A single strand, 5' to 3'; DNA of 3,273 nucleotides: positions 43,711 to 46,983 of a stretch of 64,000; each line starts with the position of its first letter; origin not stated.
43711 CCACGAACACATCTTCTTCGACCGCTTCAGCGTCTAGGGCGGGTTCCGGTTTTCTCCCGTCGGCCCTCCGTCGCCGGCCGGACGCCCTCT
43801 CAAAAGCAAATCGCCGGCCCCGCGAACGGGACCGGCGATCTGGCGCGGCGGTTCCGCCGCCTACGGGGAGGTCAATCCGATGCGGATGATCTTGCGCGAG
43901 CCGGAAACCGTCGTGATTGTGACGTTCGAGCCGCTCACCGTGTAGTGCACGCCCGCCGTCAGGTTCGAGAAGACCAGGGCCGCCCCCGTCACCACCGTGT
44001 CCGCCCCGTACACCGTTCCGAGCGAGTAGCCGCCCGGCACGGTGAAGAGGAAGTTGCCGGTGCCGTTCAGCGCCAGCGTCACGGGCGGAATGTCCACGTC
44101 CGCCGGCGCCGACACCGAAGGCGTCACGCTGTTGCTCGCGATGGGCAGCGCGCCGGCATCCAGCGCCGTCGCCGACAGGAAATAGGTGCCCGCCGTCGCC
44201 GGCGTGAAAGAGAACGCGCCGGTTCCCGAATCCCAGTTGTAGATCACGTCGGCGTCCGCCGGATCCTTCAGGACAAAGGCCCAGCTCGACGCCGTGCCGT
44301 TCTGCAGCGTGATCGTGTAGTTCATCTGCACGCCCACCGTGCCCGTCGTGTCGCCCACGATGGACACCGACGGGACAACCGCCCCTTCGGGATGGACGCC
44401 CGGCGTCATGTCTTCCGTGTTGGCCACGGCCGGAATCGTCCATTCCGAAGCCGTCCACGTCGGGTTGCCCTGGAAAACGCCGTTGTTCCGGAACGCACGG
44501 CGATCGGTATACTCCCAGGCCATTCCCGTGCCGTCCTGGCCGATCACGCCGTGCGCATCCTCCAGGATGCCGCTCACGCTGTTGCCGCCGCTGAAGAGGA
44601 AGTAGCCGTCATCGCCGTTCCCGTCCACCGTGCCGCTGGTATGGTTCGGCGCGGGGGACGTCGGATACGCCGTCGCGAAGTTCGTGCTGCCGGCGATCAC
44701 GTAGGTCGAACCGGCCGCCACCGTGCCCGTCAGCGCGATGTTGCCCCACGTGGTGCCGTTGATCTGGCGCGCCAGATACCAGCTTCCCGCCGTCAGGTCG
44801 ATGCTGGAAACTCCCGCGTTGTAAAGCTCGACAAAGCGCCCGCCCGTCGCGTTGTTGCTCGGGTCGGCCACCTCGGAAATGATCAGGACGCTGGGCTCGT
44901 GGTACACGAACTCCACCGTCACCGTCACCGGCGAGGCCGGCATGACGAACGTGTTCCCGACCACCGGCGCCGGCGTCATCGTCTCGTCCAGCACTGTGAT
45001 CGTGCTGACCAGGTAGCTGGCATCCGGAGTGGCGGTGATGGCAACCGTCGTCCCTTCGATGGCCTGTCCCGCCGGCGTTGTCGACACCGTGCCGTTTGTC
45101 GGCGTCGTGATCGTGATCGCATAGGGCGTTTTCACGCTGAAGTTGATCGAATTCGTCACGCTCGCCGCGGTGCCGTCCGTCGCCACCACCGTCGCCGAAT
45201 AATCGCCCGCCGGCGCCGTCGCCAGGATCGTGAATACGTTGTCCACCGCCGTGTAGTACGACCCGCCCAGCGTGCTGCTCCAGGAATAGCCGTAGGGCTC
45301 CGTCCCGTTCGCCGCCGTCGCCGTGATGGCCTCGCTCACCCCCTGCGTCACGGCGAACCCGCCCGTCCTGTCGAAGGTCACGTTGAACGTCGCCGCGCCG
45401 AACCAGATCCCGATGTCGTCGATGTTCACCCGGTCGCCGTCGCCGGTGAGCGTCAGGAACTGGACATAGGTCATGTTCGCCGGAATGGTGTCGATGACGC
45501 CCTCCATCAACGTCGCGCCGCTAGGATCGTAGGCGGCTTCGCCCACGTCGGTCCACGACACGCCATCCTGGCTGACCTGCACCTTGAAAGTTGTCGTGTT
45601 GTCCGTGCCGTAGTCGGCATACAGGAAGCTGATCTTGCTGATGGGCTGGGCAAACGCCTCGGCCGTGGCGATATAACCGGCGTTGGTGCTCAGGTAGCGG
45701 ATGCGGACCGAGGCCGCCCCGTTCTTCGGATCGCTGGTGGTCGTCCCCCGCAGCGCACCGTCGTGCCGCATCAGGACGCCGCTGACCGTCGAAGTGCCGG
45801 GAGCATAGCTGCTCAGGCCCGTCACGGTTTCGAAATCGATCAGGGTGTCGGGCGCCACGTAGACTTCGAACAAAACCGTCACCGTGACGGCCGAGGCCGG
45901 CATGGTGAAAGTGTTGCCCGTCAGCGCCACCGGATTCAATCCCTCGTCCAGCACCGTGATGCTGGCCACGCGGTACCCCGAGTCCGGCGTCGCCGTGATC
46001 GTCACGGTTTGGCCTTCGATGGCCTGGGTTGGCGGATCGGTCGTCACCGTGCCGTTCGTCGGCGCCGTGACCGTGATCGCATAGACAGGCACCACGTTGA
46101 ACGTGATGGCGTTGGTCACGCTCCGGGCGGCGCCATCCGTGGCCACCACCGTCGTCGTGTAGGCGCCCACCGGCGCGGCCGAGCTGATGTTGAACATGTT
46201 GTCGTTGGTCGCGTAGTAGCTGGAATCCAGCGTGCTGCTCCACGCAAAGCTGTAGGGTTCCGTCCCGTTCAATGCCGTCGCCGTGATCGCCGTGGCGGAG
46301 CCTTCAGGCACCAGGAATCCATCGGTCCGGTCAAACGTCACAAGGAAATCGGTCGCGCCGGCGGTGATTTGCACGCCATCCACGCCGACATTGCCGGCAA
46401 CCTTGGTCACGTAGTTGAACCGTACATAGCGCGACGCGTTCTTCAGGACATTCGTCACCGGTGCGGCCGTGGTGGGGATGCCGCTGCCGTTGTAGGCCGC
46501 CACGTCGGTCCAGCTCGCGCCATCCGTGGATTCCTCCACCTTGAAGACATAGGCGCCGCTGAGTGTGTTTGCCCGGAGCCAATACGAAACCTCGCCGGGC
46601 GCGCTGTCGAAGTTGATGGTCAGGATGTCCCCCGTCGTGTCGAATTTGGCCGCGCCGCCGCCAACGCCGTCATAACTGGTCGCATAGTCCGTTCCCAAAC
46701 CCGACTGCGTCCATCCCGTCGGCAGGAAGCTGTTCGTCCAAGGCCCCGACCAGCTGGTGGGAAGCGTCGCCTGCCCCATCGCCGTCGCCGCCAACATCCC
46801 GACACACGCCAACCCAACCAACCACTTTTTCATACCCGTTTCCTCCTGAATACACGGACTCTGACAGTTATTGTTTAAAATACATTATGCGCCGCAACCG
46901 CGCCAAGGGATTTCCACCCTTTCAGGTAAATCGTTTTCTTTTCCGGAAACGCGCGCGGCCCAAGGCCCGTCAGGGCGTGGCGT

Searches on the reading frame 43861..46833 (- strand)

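Call 68: search_protein_families(library=pfam, proteins=[window:43861-46833:-], max_evalue=0.00001)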
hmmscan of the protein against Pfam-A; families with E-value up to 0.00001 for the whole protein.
window:43861-46833:- (990 aa): 4 families
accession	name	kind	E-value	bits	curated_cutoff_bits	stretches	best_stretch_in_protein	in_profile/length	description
PF18998.6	Flg_new_2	-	5e-23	81.3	23.6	2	251-323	1-70/73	Divergent InlB B-repeat domain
PF00932.25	LTD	-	1.4e-10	41.9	34.3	1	648-753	6-102/109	Lamin Tail Domain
PF00754.31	F5_F8_type_C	-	7.4e-09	36.2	28.2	0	397-463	46-114/127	F5/8 type C domain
PF22633.2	F5_F8_type_C_2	-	2.5e-07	31.7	27.8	0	402-439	36-74/91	NedA-like, galactose-binding domain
